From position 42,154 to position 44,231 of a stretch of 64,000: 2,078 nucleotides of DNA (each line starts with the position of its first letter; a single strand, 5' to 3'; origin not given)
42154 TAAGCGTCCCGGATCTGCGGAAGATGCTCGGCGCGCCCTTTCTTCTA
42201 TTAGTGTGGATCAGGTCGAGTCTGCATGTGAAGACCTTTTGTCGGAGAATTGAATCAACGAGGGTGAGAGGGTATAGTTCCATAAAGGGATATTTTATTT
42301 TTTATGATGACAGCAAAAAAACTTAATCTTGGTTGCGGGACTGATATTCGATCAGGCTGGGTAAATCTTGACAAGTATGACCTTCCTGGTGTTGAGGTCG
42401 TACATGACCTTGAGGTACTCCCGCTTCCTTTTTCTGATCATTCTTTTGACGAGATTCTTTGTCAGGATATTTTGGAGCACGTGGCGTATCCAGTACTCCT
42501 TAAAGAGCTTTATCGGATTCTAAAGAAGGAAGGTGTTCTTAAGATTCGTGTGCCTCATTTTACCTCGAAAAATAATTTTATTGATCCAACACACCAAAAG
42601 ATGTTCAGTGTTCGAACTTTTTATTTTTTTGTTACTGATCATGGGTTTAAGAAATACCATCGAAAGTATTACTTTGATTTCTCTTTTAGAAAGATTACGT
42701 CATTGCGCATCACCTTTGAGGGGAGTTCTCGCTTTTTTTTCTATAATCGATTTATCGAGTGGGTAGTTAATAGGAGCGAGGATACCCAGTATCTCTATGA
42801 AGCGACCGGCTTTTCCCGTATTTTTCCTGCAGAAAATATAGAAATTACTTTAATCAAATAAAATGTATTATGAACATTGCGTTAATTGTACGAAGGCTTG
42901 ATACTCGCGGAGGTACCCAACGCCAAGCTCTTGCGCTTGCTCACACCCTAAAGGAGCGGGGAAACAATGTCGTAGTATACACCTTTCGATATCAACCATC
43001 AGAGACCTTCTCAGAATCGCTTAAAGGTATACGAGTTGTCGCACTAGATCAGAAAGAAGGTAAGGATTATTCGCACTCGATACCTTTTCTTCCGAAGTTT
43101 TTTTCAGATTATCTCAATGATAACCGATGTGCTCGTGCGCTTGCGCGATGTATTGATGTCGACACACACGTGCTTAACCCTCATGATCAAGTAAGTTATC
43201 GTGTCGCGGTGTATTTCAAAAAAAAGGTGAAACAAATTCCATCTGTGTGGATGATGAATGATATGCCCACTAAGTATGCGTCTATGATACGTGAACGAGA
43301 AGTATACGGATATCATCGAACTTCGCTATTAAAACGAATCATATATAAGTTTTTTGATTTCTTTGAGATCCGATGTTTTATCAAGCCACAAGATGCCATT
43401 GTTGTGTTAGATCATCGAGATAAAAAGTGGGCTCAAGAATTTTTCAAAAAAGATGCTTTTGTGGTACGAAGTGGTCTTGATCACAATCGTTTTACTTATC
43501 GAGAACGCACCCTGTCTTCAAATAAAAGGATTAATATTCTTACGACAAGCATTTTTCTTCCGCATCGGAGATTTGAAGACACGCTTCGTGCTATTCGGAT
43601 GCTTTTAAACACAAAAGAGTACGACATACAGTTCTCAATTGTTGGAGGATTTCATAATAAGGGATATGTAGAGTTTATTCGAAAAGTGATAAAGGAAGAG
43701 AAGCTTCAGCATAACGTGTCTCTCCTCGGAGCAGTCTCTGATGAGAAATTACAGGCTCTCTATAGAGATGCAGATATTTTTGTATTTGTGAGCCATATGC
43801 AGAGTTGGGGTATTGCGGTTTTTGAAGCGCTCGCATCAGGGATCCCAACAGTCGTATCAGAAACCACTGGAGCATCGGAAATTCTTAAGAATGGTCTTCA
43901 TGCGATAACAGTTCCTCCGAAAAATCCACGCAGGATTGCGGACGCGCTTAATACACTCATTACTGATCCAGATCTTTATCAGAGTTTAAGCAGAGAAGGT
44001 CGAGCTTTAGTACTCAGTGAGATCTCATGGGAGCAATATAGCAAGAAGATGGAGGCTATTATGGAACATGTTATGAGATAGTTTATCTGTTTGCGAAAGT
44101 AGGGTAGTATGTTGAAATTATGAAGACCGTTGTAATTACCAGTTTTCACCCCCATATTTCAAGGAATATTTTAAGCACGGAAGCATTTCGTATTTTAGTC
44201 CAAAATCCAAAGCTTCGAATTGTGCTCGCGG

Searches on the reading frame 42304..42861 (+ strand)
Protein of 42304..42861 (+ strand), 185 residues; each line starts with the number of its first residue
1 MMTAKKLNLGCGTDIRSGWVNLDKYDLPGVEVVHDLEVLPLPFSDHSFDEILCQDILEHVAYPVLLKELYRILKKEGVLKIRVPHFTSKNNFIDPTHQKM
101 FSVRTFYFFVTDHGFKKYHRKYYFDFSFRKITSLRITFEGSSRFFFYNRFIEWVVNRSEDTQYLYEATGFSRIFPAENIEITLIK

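Call 3: search_protein_families(library=pfam, proteins=[window:42304-42861:+], max_evalue=0.01)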
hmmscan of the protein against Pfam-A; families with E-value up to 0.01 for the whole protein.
window:42304-42861:+ (185 aa): 5 families
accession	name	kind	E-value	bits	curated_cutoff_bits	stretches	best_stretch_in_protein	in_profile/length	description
PF08241.18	Methyltransf_11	-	3.7e-09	37.6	21.2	1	12-79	23-93/95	Methyltransferase domain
PF13649.12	Methyltransf_25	-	0.00015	22.8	27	1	36-77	53-97/97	Methyltransferase domain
PF13847.12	Methyltransf_31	-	0.0013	18.8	27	1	37-101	64-127/145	Methyltransferase domain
PF13489.12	Methyltransf_23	-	0.0022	18.2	27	1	9-117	29-161/164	Methyltransferase domain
PF05148.21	Methyltransf_8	-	0.004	17.5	27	1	21-130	95-197/219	Hypothetical methyltransferase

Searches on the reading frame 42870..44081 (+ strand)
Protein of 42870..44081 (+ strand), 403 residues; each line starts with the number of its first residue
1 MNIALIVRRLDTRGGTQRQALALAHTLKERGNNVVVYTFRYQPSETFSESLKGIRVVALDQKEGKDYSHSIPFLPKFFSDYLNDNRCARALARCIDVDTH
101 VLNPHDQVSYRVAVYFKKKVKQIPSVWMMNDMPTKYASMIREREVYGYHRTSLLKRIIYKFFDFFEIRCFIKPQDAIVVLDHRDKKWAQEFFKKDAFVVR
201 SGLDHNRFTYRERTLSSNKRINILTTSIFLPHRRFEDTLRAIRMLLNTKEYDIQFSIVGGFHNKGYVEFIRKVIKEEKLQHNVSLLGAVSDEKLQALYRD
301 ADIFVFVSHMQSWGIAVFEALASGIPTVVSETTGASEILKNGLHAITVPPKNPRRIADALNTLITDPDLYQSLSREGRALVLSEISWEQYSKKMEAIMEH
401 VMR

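Call 3: search_protein_families(library=pfam, proteins=[window:42870-44081:+], max_evalue=0.01)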
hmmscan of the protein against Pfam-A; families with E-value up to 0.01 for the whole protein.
window:42870-44081:+ (403 aa): 6 families
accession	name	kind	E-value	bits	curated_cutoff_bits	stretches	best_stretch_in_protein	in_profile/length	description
PF00534.26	Glycos_transf_1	-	2e-31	109.3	26.4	1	208-378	3-170/172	Glycosyl transferases group 1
PF13692.12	Glyco_trans_1_4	-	3.9e-24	86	27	1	232-366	14-142/142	Glycosyl transferases group 1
PF13524.12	Glyco_trans_1_2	-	3e-13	50.4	25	1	245-394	12-142/144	Glycosyl transferase-like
PF20706.3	GT4-conflict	-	1.1e-09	38.2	26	1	238-391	217-382/385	Family 4 Glycosyltransferase in conflict systems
PF13439.12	Glyco_transf_4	-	5.7e-08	33.4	28.5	1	14-207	2-170/170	Glycosyltransferase Family 4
PF13579.12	Glyco_trans_4_4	-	0.0003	21.6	29.7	0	14-77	1-63/158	Glycosyl transferase 4-like domain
